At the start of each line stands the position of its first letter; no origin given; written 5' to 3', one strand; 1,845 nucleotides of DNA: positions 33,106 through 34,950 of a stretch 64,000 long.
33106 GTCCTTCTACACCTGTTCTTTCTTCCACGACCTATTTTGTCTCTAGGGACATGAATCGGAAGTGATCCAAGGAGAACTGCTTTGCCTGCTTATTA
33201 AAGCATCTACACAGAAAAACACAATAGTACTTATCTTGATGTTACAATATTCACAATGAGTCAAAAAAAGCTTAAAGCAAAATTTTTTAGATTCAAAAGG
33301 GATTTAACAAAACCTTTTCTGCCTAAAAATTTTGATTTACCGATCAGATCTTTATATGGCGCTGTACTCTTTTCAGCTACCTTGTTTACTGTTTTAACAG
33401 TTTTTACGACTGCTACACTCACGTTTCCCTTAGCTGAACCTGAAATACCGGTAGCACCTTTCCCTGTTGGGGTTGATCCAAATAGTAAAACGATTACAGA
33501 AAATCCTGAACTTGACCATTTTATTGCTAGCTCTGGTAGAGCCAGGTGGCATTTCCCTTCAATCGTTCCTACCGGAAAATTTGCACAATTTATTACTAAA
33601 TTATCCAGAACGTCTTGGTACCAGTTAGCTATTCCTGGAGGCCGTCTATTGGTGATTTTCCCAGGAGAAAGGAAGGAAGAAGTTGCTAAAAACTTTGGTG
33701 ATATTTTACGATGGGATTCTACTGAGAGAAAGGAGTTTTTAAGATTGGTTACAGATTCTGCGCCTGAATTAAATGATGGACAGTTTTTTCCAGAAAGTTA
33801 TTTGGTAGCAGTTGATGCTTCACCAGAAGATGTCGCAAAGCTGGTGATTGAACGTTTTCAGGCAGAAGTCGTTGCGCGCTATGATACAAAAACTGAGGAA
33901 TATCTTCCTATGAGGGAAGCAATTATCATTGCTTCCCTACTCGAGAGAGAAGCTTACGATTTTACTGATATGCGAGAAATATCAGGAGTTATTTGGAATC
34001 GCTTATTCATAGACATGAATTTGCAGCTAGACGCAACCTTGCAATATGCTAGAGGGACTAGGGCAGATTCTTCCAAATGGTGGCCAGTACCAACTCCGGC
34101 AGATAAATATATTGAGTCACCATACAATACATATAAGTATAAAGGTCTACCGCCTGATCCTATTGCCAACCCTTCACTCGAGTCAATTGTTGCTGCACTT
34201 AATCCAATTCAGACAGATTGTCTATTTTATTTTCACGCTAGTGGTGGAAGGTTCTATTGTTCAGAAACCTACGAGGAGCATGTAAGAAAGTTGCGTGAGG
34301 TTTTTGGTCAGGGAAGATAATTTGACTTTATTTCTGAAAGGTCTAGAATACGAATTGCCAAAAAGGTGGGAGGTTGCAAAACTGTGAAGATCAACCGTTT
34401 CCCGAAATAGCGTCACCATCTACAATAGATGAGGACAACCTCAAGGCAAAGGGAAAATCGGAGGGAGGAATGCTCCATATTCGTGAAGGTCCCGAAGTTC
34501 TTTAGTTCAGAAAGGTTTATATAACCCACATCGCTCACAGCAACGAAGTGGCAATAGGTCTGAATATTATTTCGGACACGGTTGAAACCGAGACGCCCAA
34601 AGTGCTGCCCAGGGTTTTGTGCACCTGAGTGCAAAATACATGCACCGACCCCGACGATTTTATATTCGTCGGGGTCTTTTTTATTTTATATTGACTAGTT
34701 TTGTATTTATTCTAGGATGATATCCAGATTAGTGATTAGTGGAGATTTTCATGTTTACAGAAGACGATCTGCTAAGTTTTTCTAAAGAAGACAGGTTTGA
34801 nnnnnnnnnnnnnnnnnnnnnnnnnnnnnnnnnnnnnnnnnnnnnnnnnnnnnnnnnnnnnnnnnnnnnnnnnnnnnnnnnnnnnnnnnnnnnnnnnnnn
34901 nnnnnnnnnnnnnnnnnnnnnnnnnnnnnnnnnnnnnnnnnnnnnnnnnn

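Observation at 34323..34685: Promoter- and terminator-bounded ~320-nt ORF-free transcript: unassigned structured RNA candidate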

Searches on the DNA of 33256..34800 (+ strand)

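Call 4: search_rna_families(source=window, start=34200, end=34800, threshold=evalue, max_evalue=10, show_alignments=5)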
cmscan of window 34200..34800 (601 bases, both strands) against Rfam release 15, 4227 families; matches with E-value up to 10: 7.
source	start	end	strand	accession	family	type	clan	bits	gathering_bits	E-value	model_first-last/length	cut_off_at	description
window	34621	34684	+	RF02074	STnc240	Gene; sRNA;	-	32.8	55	0.0049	1-77/77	no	Enterobacterial sRNA STnc240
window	34644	34757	-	RF00514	His_leader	Cis-reg; leader;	-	21.7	49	0.32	1-126/126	no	Histidine operon leader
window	34642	34714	-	RF02074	STnc240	Gene; sRNA;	-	21.6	55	1.2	1-77/77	no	Enterobacterial sRNA STnc240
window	34634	34683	+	RF02399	NsiR1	Gene; sRNA;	-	18.9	39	0.33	1-60/60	no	Nitrogen stress-induced RNA 1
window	34516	34567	-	RF00364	mir-BART2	Gene; miRNA;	-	16.1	60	8.9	1-62/62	no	mir-BART2 microRNA precursor family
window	34606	34682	+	RF02837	anti-hemB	Gene; sRNA;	-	15.7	49.5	0.51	1-81/81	no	Burkholderia RNA 7 (anti-hemB)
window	34554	34690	+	RF00557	L10_leader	Cis-reg; leader;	-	14.5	44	8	1-138/138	no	Ribosomal protein L10 leader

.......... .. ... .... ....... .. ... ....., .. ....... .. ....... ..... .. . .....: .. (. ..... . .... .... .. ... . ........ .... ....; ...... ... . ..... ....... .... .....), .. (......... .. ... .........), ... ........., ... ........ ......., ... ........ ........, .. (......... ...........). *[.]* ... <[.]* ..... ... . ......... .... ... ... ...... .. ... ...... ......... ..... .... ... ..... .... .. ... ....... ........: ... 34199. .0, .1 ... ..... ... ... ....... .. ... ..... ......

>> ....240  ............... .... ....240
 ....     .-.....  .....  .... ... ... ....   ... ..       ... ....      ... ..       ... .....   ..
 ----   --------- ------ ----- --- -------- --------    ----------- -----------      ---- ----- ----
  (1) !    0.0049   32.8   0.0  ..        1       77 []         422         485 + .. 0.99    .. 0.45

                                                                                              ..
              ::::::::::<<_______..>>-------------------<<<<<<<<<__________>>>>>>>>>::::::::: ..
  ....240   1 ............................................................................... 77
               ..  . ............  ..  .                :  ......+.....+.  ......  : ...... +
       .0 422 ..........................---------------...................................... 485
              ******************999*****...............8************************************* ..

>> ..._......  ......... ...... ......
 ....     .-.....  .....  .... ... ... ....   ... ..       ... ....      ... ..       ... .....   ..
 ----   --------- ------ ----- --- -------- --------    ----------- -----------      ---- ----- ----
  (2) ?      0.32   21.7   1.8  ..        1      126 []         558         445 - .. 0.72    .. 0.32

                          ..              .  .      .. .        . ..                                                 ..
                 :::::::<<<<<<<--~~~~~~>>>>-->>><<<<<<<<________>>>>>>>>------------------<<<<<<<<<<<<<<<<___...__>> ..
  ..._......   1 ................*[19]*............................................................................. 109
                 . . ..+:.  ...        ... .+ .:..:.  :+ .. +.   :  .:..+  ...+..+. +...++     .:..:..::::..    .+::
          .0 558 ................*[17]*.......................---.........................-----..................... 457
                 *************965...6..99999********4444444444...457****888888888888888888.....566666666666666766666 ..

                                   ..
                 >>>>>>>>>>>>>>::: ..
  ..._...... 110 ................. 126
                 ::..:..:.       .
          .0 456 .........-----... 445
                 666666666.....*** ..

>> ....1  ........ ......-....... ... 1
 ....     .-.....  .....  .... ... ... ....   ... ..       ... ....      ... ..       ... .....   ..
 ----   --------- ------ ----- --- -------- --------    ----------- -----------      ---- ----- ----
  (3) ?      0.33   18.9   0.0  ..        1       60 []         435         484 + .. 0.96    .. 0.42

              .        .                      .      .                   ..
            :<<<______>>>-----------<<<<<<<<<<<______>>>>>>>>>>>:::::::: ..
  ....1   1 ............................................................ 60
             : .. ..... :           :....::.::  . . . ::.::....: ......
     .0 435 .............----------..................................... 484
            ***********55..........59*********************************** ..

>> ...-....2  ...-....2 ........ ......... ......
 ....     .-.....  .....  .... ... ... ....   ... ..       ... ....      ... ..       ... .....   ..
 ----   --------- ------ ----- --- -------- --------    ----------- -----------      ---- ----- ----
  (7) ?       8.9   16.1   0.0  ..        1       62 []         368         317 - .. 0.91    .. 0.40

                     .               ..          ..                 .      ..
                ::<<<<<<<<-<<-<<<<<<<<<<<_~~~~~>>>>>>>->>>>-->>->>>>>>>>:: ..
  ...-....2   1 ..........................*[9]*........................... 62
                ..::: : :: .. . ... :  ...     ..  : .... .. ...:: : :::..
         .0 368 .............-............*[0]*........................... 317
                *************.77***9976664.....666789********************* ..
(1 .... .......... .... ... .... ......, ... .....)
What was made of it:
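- Closest known: Leader-peptide attenuators. Different: The weak His_leader hit (21.7 bits against a gathering score of 49, on the minus strand) is driven by the terminator (call 4).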

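Call 51: search_dna_similar(query=window:34321-34690:+, collection=phages, mode=distant, max_evalue=0.1)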
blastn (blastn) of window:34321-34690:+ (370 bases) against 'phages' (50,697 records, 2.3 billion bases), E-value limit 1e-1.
No match.

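Call 52: search_dna_similar(query=window:34321-34690:+, collection=plasmids, mode=distant, max_evalue=0.1)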
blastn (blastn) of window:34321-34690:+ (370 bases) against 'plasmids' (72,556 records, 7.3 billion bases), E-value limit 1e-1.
No match.
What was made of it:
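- Tried and rejected: Phage and plasmid blastn: no match (calls 51, 52).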

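Call 53: search_rna_families(source=L072, start=4060, end=4460, threshold=evalue, max_evalue=10, show_alignments=2)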
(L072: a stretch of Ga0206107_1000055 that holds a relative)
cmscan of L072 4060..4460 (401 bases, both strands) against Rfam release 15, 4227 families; matches with E-value up to 10: 18.
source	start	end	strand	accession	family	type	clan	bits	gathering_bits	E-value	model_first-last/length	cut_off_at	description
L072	4345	4398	+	RF02399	NsiR1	Gene; sRNA;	-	27.6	39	0.0016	1-60/60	no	Nitrogen stress-induced RNA 1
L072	4297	4399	+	RF02969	DUF3800-I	Gene; sRNA;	-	22.9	44.2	0.27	1-115/115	no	DUF3800-I RNA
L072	4303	4398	+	RF00515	PyrR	Cis-reg;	-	22.3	54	0.69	1-115/115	no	PyrR binding site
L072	4345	4398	+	RF02676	Esr41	Gene; sRNA;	-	21.5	102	0.075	1-74/74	no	Enterohemorrhagic E. coli sRNA 41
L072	4408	4451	+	RF03360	mir-3156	Gene; miRNA;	-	19.7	76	0.26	1-77/77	no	mir-3156 microRNA precursor family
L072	4392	4450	-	RF01730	Termite-leu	Cis-reg;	-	19.4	51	0.095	1-78/78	no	Termite-leu RNA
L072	4385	4457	+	RF03533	SQ1002_RNA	Gene; sRNA;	-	17.8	128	0.13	41-114/237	no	Clostridioides difficile sRNA SQ1002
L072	4412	4460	+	RF01730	Termite-leu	Cis-reg;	-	16.9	51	0.47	1-44/78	3'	Termite-leu RNA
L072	4416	4446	+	RF03757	mir-6536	Gene; miRNA;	-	16.9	100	1.4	26-56/81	no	mir-6536 microRNA precursor family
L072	4419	4445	+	RF04106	mir-1303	Gene; miRNA;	-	16.2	107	2.6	1-85/85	no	mir-1303 microRNA precursor family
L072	4413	4447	-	RF04118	MIR9481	Gene; miRNA;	-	16.1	130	1.3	1-135/135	no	MIR9481 microRNA precursor family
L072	4387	4452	+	RF02056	STnc390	Gene; sRNA;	-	15.7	50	1.1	1-60/60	no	Salmonella sRNA STnc390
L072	4365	4392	+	RF04106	mir-1303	Gene; miRNA;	-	15.6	107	3.9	1-85/85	no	mir-1303 microRNA precursor family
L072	4060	4145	-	RF04134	MIR7504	Gene; miRNA;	-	15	83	9.9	1-88/124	3'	MIR7504 microRNA precursor family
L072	4362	4401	-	RF02416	TCV_H4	Cis-reg;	-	14.8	50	8.6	1-51/51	no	Turnip crinkle virus 3'UTR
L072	4312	4386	+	RF01673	PhrS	Gene; sRNA;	-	13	37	0.49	126-203/212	no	PhrS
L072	4333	4460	-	RF01407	STnc560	Gene; sRNA;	-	13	55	2.2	70-214/214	5'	STnc560 Hfq binding RNA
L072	4074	4088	+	RF02162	XIST_A_REPEAT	Gene; sRNA;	-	12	33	9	1-37/37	no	XIST RNA A repeat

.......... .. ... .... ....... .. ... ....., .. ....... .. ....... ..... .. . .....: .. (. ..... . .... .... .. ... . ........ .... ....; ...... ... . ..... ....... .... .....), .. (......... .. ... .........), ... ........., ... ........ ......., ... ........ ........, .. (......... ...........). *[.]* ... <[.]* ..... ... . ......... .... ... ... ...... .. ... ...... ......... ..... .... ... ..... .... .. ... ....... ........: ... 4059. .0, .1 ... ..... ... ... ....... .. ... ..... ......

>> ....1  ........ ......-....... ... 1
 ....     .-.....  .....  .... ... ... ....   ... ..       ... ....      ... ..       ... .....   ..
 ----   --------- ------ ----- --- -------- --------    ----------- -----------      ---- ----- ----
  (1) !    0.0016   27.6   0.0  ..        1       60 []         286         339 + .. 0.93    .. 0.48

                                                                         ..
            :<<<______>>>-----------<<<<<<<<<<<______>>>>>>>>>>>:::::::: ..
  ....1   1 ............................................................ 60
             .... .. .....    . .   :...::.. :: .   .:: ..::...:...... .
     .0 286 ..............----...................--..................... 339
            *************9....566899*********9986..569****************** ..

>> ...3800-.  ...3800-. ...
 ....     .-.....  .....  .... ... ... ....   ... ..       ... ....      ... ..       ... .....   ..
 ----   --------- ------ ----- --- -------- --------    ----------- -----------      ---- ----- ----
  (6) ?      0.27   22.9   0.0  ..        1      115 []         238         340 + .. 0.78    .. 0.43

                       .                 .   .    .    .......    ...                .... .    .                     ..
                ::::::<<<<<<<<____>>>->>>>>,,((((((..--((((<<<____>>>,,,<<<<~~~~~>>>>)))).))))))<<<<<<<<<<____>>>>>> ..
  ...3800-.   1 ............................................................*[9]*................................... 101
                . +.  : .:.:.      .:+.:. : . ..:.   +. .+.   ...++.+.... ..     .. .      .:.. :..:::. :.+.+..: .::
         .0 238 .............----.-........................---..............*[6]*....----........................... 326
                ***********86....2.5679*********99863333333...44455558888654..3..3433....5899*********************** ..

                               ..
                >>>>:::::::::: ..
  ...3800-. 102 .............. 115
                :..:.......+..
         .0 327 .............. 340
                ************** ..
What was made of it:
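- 34629..34645 (+): Small hairpin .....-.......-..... before the terminator. L072 has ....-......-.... at the same place. This hairpin and the terminator explain the sRNA-like Rfam near-hits (STnc240, NsiR1; calls 4, 53).
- On 6S RNA: No Rfam hit (calls 4, 53).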

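Call 63: build_rna_model(alignment_id=A3, structure=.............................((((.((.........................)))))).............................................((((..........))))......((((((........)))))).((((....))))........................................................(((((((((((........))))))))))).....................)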
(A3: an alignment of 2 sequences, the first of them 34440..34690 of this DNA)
Model R1 built from alignment A3 (2 sequences, 276 columns); structure: as given.
model positions 276; base pairs 31; branch points 4; effective number of sequences 1.47; information 0.59 bits per position. Calibrated on 0.2 Mb of random sequence (short: E-values are rough).
structure used (alignment columns):
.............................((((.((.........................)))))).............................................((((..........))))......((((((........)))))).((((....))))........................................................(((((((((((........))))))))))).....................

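Call 65: search_with_rna_model(model_id=R1, sources=[window, L001, L002, L003, L004, L005, L006, L007, L008, L009, L010, L011, L012, L013, L014, L015, L016, L017, L018, L019, L020, L021, L022, L023, L024, L025, L026, L027, L028, L029, L030, L031, L032, L033, L034, L035, L036, L037, L038, L039, L040, L041, L042, L043, L044, L045, L046, L047, L048, L049, L050, L051, L052, L053, L054, L055, L056, L057, L058, L059, L060, L061, L062, L063, L064, L065, L066, L067, L068, L069, L070, L072, L073, L074, L075, L076, L077, L078, L079, L080, L081, L082, L083, L084, L085, L086, L087, L088, L089, L090, L091, L092, L093, L094, L095, L096, L097, L098, L099, L100], max_evalue=10)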
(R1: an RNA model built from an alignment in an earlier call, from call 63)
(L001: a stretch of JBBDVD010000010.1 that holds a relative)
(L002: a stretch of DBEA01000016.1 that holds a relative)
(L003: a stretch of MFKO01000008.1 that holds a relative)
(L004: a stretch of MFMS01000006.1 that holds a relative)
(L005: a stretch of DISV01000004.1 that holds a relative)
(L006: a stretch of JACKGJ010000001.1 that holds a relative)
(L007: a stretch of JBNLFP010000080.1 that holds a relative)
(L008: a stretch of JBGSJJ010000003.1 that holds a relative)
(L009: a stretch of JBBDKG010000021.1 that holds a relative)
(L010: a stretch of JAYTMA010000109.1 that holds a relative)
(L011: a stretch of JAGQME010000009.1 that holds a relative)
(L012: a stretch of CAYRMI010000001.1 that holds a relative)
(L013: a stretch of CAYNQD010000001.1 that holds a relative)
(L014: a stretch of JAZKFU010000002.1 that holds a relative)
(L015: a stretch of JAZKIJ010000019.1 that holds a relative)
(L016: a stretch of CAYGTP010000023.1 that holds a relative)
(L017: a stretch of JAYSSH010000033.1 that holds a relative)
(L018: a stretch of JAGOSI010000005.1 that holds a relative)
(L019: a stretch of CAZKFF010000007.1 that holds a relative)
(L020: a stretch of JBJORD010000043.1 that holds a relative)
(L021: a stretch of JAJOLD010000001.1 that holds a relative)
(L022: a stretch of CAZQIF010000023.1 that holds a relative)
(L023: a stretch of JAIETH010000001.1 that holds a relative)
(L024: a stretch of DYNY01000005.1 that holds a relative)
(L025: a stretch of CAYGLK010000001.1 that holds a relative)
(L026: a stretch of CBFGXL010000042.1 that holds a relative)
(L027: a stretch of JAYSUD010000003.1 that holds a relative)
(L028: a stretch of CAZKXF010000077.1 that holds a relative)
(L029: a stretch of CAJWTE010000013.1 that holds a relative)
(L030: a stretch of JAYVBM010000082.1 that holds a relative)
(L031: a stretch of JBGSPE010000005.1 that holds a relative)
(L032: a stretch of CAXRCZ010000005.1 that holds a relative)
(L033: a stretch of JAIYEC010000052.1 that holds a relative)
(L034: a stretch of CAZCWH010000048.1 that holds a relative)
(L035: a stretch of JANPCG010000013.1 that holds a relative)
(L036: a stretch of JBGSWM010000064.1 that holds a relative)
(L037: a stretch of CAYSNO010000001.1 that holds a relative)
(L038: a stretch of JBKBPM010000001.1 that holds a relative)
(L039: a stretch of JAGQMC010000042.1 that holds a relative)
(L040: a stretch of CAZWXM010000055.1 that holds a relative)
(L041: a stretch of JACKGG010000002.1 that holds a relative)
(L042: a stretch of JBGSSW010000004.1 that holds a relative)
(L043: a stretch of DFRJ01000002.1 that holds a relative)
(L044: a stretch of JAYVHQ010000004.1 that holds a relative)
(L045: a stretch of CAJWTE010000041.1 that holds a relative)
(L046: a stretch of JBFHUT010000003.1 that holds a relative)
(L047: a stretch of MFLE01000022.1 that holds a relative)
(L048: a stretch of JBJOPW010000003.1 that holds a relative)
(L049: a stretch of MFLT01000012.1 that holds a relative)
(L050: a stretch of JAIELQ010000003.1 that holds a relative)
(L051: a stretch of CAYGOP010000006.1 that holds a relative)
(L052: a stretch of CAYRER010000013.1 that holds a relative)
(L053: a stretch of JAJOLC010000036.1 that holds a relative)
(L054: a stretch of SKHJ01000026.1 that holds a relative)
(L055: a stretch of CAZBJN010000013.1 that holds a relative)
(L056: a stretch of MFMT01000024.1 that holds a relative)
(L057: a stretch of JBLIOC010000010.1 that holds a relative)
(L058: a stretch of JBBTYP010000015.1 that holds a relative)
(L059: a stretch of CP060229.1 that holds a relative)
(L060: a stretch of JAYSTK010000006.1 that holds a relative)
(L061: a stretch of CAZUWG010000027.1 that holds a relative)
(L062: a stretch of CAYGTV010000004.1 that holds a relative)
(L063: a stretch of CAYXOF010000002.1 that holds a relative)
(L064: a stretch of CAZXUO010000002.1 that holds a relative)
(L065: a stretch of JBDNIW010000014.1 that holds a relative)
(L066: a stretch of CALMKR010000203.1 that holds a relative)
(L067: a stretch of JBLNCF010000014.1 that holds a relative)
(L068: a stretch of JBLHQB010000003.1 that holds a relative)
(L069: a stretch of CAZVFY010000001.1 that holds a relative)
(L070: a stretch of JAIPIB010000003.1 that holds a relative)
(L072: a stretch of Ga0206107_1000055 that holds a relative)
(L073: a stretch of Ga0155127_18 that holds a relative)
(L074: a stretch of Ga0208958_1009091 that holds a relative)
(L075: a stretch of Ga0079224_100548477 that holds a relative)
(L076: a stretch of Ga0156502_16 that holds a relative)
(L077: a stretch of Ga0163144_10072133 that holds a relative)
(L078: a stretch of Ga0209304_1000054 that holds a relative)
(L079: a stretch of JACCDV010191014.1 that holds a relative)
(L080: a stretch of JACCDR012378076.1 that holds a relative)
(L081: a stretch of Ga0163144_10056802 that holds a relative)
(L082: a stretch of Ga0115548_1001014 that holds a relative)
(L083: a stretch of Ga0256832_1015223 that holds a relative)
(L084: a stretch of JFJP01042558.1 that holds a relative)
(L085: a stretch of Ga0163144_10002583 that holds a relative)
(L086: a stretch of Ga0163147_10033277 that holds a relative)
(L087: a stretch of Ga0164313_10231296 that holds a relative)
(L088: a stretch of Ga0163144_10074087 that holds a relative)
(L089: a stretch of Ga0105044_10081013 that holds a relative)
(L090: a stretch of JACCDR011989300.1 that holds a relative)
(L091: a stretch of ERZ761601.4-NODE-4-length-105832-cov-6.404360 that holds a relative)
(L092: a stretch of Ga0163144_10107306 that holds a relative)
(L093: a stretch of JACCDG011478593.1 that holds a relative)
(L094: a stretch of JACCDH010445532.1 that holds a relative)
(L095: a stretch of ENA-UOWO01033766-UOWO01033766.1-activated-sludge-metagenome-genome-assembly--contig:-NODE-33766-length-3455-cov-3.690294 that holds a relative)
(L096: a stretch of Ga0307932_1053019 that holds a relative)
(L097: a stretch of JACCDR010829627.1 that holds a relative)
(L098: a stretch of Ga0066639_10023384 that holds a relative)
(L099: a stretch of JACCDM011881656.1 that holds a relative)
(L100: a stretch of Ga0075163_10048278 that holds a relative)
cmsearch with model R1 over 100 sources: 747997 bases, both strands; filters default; matches with E-value up to 10: 26.
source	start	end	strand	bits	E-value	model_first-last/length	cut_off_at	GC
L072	4150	4412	+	299.5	2.2e-91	1-276/276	no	0.44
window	34440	34697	+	283.5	2.3e-86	1-276/276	no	0.45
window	34647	34689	-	24.2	2.7e-05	213-255/276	no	0.37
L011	3330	3532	-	19.9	0.00059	1-276/276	no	0.43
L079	5090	5233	-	18.5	0.0016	1-276/276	no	0.42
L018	7205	7232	+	14.9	0.022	226-255/276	no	0.5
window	45713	45785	-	13.5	0.059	170-255/276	no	0.34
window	46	77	+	12.5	0.12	221-255/276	no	0.41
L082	1835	1913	-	12.3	0.14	178-255/276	no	0.38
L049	5543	5601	+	12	0.18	195-255/276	no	0.37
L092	3747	3822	-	11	0.37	1-276/276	no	0.34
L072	4364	4429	-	9.7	0.92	183-255/276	no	0.44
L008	3334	3368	+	9.5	1.1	216-255/276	no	0.49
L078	4109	4164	-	9.4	1.2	1-276/276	no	0.3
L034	3786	3847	-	8.9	1.7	68-130/276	no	0.34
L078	2234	2267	-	8.7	1.9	213-255/276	no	0.5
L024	5560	5606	+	7.9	3.5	1-276/276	no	0.17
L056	577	624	-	7.6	4.1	1-276/276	no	0.23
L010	2050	2111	+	7.5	4.5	1-276/276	no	0.35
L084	1016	1054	+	7.3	5.2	1-276/276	no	0.33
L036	7916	7951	-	6.8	7.3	1-276/276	no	0.31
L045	4363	4411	-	6.7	8.1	1-276/276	no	0.29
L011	3346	3373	+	6.6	8.6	226-255/276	no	0.71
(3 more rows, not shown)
